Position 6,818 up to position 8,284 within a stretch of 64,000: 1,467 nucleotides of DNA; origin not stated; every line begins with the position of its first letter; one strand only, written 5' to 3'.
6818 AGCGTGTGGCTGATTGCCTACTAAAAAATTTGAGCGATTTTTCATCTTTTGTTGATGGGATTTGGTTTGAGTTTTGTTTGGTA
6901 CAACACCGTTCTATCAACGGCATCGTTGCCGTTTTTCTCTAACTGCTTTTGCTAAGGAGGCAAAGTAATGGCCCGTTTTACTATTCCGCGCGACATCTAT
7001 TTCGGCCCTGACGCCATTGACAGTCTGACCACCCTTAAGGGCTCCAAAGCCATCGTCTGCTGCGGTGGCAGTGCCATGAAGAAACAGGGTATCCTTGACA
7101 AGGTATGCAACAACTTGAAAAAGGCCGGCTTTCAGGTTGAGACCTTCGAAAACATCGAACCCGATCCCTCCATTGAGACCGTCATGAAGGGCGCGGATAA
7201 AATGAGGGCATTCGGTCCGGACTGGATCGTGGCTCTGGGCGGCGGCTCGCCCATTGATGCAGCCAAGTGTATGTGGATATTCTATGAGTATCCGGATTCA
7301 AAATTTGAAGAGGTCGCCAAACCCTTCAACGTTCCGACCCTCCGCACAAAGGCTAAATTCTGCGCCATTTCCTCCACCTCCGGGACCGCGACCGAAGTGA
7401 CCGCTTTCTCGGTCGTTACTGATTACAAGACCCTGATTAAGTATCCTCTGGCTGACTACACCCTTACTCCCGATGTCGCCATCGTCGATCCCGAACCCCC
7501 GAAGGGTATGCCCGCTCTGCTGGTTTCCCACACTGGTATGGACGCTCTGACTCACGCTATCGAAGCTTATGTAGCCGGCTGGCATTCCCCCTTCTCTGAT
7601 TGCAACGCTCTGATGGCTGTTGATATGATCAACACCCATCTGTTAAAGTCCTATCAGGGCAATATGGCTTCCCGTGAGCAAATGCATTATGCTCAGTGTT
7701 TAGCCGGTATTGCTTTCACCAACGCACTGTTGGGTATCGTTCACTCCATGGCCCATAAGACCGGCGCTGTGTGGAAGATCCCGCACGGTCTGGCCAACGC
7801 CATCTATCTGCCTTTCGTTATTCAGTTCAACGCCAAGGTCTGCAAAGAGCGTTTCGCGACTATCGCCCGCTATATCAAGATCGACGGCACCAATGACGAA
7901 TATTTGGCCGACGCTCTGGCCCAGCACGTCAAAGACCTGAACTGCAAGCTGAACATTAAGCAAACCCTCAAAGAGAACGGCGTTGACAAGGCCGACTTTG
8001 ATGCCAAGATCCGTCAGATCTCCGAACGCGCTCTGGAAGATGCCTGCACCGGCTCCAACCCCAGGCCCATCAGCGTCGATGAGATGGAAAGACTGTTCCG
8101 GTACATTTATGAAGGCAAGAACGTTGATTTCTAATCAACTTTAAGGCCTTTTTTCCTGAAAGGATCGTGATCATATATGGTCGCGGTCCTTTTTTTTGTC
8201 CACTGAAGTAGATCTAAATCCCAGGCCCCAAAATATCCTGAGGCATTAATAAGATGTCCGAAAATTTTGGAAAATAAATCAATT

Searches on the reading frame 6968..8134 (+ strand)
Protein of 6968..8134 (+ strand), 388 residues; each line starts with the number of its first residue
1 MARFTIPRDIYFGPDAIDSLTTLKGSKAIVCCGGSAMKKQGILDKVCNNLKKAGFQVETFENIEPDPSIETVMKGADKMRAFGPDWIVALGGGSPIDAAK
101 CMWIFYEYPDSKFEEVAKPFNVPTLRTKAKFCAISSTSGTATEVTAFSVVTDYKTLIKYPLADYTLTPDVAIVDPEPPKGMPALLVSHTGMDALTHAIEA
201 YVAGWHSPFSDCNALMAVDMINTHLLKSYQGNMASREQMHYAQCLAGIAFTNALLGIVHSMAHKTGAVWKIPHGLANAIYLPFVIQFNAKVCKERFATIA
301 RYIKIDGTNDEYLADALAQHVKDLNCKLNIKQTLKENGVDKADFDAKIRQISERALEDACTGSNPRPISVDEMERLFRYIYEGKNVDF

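Call 24: search_protein_families(library=pfam, proteins=[window:6968-8134:+], max_evalue=0.001)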
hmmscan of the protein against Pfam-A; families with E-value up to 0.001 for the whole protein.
window:6968-8134:+ (388 aa): 3 families
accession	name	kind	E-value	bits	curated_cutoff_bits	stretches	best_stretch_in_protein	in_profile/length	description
PF25137.1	ADH_Fe_C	-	2.2e-55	187.8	27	1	188-380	3-193/194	Fe-containing alcohol dehydrogenase family, C-terminal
PF00465.25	Fe-ADH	-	9.8e-44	149.3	31.3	1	7-175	1-168/168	Iron-containing alcohol dehydrogenase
PF13685.12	Fe-ADH_2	-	8.2e-08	32.8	28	1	20-101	14-92/149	Iron-containing alcohol dehydrogenase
